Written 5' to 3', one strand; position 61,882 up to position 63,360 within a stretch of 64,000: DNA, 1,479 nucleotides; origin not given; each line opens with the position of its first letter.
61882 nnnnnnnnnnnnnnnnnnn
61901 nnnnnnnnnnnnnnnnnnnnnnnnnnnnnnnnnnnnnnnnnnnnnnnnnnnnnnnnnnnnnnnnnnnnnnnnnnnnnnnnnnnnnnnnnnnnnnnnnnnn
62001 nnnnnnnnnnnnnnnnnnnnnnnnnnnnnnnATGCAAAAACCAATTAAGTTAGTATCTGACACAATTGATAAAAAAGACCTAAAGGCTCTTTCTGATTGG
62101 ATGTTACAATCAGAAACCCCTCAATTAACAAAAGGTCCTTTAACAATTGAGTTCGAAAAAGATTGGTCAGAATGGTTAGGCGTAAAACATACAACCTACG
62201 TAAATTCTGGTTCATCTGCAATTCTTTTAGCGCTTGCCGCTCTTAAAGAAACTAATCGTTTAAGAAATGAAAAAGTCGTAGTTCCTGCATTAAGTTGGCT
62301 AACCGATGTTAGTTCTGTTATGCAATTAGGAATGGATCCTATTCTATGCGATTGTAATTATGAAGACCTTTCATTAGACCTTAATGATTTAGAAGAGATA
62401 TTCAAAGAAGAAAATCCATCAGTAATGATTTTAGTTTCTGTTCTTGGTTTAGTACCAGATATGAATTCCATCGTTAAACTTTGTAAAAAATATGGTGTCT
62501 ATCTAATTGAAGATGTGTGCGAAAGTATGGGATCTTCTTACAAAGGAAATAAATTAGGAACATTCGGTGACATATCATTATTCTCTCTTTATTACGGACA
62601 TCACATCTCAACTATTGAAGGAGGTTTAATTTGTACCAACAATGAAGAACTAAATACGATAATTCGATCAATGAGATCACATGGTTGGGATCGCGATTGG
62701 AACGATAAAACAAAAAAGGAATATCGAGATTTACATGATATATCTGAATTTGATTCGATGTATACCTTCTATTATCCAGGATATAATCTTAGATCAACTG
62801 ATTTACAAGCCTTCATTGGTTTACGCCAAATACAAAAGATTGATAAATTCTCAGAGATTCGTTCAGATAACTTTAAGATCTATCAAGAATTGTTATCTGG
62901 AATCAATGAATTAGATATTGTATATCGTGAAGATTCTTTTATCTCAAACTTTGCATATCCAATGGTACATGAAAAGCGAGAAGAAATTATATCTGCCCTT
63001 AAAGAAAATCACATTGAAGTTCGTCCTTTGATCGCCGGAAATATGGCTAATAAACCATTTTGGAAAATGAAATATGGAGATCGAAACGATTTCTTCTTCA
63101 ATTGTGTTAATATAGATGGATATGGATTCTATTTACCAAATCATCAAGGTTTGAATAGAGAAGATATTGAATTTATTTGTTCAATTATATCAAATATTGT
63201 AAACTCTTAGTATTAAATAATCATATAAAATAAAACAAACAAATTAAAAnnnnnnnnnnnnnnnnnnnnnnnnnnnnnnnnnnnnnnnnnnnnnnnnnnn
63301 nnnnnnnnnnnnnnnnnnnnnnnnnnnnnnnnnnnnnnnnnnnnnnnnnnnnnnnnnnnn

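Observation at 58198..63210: Second glycan locus: GT32, GT2, GT11 and GT10 fucosyltransferase-family enzymes plus Fcl/ColC-like reductase and a Lys-to-His DegT enzyme (ColD/E1-type 3-dehydratase)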

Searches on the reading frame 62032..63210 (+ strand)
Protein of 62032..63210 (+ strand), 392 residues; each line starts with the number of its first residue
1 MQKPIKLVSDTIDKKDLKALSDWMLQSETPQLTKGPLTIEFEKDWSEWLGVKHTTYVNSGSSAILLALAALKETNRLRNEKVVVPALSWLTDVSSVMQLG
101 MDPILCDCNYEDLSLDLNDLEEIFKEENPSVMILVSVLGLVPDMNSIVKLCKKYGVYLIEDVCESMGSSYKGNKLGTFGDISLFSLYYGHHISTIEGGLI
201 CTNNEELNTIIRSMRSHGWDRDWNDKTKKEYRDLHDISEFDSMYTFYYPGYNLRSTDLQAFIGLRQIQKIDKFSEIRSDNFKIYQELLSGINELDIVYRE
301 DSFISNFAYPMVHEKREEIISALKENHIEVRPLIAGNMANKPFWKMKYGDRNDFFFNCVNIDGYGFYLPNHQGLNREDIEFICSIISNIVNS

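Call 3: search_protein_families(library=pfam, proteins=[window:62032-63210:+], max_evalue=0.01)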
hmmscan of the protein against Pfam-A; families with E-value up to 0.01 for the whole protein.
window:62032-63210:+ (392 aa): 3 families
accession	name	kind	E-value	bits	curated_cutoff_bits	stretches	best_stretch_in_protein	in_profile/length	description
PF01041.23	DegT_DnrJ_EryC1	-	6.8e-70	236.5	19.8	1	22-386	12-359/360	DegT/DnrJ/EryC1/StrS aminotransferase family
PF01053.26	Cys_Met_Meta_PP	-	0.0019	17.2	27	1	36-214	52-225/381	Cys/Met metabolism PLP-dependent enzyme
PF00266.25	Aminotran_5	-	0.0049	16.3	21.5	0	111-168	123-182/371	Aminotransferase class-V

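Call 4: search_protein_families(library=ncbifam, proteins=[window:62032-63210:+], max_evalue=0.01)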
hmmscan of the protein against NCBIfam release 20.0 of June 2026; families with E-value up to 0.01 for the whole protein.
window:62032-63210:+ (392 aa): 9 families
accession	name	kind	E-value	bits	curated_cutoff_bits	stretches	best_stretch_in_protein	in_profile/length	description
NF011936.0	PRK15407.1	equivalog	2e-69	234.4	423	1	3-391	35-437/440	lipopolysaccharide biosynthesis protein RfbH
TIGR03588.1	PseC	equivalog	1.8e-55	188.4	423.5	1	9-389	6-379/380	UDP-4-amino-4,6-dideoxy-N-acetyl-beta-L-altrosamine transaminase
TIGR04181.1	NHT_00031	hypoth_equivalog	1.3e-42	145.9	420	1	35-343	29-335/359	LegC family aminotransferase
NF008658.2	PRK11658.1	equivalog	1e-33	116.5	631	1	6-290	6-273/379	UDP-4-amino-4-deoxy-L-arabinose aminotransferase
TIGR04427.1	PLP_DesI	equivalog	1.8e-27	96.5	650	1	11-387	28-380/390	dTDP-4-dehydro-6-deoxyglucose aminotransferase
NF008687.0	PRK11706.1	equivalog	1.5e-23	83.2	375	1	46-328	41-314/375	dTDP-4-amino-4,6-dideoxygalactose transaminase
TIGR02379.1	ECA_wecE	subfamily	3.7e-19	68.7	434.85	1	43-327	34-314/376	dTDP-4-amino-4,6-dideoxy-D-glucose transaminase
TIGR03531.1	selenium_SpcS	equivalog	0.00057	18.6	224.85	1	63-159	136-239/444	O-phosphoseryl-tRNA(Sec) selenium transferase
TIGR04343.1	egtE_PLP_lyase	equivalog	0.0087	14.9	400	0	113-167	128-185/370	ergothioneine biosynthesis PLP-dependent enzyme EgtE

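Call 5: search_solved_structures(query=window:62032-63210:+, show_alignments=3, max_evalue=1e-10)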
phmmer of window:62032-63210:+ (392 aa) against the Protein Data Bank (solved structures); distinct sequences matched with E-value up to 1e-10: 54.
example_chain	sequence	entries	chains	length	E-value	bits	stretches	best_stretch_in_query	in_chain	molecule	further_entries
2gms_A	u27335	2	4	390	3.5e-51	177.6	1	7-385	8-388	Putative pyridoxamine 5-phosphate-dependent dehydrase, Wbdk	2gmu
3b8x_A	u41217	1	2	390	3.6e-50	174.3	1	7-385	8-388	Pyridoxamine 5-phosphate-dependent dehydrase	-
2r0t_A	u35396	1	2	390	6.4e-50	173.5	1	7-385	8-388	Pyridoxamine 5-phosphate-dependent dehydrase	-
3gr9_A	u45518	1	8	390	6.8e-50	173.4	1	7-385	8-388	ColD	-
3bcx_A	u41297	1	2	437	1.2e-47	166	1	30-384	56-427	CDP-6-deoxy-L-threo-D-glycero-4-hexulose-3-dehydrase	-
3bb8_A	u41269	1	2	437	2.1e-46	161.9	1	30-384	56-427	CDP-4-keto-6-deoxy-D-glucose-3-dehydrase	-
7b0m_AAA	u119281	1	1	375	8e-37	130.4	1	32-214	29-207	Sugar aminotransferase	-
9wvy_A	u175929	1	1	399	2.2e-36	128.9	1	11-293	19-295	Putative NDP-4-keto-6-deoxyglucose-3-dehydratase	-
3bn1_A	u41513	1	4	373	2.4e-36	128.8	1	33-388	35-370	Perosamine synthetase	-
3dr7_A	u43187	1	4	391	3e-36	128.5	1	33-388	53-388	Putative perosamine synthetase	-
3dr4_A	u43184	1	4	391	4e-36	128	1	33-388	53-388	Putative perosamine synthetase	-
7b0d_A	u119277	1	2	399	2.1e-29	105.9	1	40-223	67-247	Glutamine--scyllo-inositol transaminase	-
2fn6_A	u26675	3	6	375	4.4e-29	104.9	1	11-347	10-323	AMINOTRANSFERASE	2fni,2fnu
9bgp_A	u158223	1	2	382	2e-28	102.7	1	31-390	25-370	aminotransferase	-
9bgr_A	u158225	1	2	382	2.7e-28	102.3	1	31-390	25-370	aminotransferase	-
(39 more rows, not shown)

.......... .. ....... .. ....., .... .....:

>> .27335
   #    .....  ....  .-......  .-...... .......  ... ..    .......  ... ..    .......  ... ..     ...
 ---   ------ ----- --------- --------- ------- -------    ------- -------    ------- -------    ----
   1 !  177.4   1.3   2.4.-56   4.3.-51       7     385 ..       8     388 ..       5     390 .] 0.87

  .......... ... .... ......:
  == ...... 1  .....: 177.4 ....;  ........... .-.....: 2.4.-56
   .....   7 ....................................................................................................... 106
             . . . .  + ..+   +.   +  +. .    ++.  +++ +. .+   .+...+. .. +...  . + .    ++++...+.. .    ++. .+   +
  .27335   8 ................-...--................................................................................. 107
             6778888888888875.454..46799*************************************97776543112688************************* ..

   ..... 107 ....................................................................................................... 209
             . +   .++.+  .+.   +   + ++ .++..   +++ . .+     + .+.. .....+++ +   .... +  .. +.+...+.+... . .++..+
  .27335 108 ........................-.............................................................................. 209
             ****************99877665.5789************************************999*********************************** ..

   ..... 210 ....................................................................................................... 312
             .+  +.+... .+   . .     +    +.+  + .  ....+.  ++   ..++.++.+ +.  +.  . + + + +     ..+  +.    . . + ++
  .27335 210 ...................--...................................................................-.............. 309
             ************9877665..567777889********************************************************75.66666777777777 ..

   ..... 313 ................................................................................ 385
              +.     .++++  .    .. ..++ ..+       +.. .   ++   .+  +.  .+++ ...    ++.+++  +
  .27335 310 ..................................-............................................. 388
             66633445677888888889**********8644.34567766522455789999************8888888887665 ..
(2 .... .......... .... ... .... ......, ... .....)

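Call 9: search_dna_similar(query=window:62032-63210:+, collection=phages, mode=protein, max_rows=30)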
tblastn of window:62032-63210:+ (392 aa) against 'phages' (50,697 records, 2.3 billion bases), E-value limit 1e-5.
Records with a match: 81; places in all: 86; records where one place covers at least 80% of the query: 59.
Best place of each record, by identity: <60% 81.
By first word of the organism name: Synechococcus 54; Salmonella 5; Stenotrophomonas 4; Flavobacterium 4; uncultured 3; Marine 2; Aphanizomenon 2; Planktothrix 1; Pseudomonas 1; Pelagibacter 1; and 4 more.
By host as written in the record: - 52; Synechococcus sp. MW02 4; Stenotrophomonas maltophilia 4; Flavobacterium sp. LMO8 4; Synechococcus sp. 3; Salmonella enterica subsp. enterica serovar Kentucky 3; Homo sapiens 2; Synechococcus sp. WH 7803 1; and 8 more.
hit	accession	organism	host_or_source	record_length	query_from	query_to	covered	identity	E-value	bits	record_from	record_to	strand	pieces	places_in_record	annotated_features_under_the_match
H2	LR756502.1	uncultured phage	metagenomic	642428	18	382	93%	35.8%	9e-60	214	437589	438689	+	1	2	record has no annotation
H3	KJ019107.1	Synechococcus phage ACG-2014f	-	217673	7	389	98%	33.4%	7e-54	197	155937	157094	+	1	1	hypothetical protein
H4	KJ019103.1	Synechococcus phage ACG-2014f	-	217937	7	389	98%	33.4%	7e-54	197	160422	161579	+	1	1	hypothetical protein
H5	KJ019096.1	Synechococcus phage ACG-2014f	-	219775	7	389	98%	33.4%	7e-54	197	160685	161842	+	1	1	hypothetical protein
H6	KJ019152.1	Synechococcus phage ACG-2014f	-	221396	7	389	98%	33.4%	7e-54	197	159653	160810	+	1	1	hypothetical protein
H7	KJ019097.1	Synechococcus phage ACG-2014f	-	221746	7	389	98%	33.4%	7e-54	197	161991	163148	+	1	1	hypothetical protein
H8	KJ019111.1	Synechococcus phage ACG-2014f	-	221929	7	389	98%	33.4%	7e-54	197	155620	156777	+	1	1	hypothetical protein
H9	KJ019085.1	Synechococcus phage ACG-2014f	-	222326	7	389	98%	33.4%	7e-54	197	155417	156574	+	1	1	hypothetical protein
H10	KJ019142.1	Synechococcus phage ACG-2014f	-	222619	7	389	98%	33.4%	7e-54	197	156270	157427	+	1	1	hypothetical protein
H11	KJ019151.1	Synechococcus phage ACG-2014f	-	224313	7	389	98%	33.4%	7e-54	197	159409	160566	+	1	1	hypothetical protein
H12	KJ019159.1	Synechococcus phage ACG-2014f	-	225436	7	389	98%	33.4%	7e-54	197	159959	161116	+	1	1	hypothetical protein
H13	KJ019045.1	Synechococcus phage ACG-2014f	-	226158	7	389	98%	33.4%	7e-54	197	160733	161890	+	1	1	hypothetical protein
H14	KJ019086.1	Synechococcus phage ACG-2014f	-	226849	7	389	98%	33.4%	7e-54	197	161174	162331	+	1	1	hypothetical protein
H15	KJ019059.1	Synechococcus phage ACG-2014f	-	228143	7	389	98%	33.4%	7e-54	197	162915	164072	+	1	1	hypothetical protein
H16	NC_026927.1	Synechococcus phage ACG-2014f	-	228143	7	389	98%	33.4%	7e-54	197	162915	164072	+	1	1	aminotransferase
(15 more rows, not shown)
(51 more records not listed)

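Call 10: find_encoding_contigs(protein=window:62032-63210:+, flank=10000, max_places=6)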
Protein window:62032-63210:+ (392 aa): 19 contigs read that carry it; 6 places shown.
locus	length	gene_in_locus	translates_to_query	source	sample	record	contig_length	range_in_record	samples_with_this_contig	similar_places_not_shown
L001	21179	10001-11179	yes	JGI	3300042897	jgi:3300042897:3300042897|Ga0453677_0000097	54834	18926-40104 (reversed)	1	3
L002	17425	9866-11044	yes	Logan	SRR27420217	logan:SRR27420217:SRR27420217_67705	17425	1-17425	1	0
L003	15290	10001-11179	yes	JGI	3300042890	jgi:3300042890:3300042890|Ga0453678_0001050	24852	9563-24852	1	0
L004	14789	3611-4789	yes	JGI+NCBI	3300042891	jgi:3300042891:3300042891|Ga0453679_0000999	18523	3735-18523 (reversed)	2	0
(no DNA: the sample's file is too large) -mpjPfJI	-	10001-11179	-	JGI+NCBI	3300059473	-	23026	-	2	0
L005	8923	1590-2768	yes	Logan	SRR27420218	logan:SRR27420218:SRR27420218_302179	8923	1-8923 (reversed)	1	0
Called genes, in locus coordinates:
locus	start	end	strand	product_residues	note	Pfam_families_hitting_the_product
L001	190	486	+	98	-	-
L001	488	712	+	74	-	-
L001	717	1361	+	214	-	PF00149:Metallophos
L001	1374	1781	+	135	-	PF13671:AAA_33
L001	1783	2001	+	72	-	-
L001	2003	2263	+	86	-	-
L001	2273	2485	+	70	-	-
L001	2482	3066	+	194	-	-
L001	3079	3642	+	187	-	PF18143:HAD_SAK_2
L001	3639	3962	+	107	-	-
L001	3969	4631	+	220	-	PF00149:Metallophos, PF12850:Metallophos_2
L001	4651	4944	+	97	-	-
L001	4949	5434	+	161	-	-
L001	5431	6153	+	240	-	PF12705:PDDEXK_1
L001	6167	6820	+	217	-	PF05704:Caps_synth (weak), PF04488:Gly_transf_sug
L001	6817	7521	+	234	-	PF00535:Glycos_transf_2, PF10111:Glyco_tranf_2_2, PF13641:Glyco_tranf_2_3 (weak)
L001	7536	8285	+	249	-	PF01531:Glyco_transf_11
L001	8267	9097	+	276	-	PF00852:Glyco_transf_10 (faint)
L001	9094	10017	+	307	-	PF01370:Epimerase, PF02719:Polysacc_synt_2 (faint), PF04321:RmlD_sub_bind, PF16363:GDP_Man_Dehyd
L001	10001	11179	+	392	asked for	PF01041:DegT_DnrJ_EryC1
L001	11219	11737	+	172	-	-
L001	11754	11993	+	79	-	-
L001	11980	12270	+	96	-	-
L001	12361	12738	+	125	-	-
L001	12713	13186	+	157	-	PF20274:cREC_REC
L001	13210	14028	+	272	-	-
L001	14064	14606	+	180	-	-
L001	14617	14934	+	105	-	-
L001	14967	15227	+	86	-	-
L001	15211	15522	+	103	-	-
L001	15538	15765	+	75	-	-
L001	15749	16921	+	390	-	PF00535:Glycos_transf_2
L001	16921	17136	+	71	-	-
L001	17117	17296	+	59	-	-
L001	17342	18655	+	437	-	-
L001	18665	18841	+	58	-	PF07432:Hc1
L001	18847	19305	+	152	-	-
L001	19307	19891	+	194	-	PF01467:CTP_transf_like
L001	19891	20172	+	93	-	-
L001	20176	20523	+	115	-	-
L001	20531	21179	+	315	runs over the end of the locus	-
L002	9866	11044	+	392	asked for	PF01041:DegT_DnrJ_EryC1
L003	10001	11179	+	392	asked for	PF01041:DegT_DnrJ_EryC1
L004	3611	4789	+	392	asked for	PF01041:DegT_DnrJ_EryC1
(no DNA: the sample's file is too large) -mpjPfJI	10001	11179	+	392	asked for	PF01041:DegT_DnrJ_EryC1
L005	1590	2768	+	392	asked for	PF01041:DegT_DnrJ_EryC1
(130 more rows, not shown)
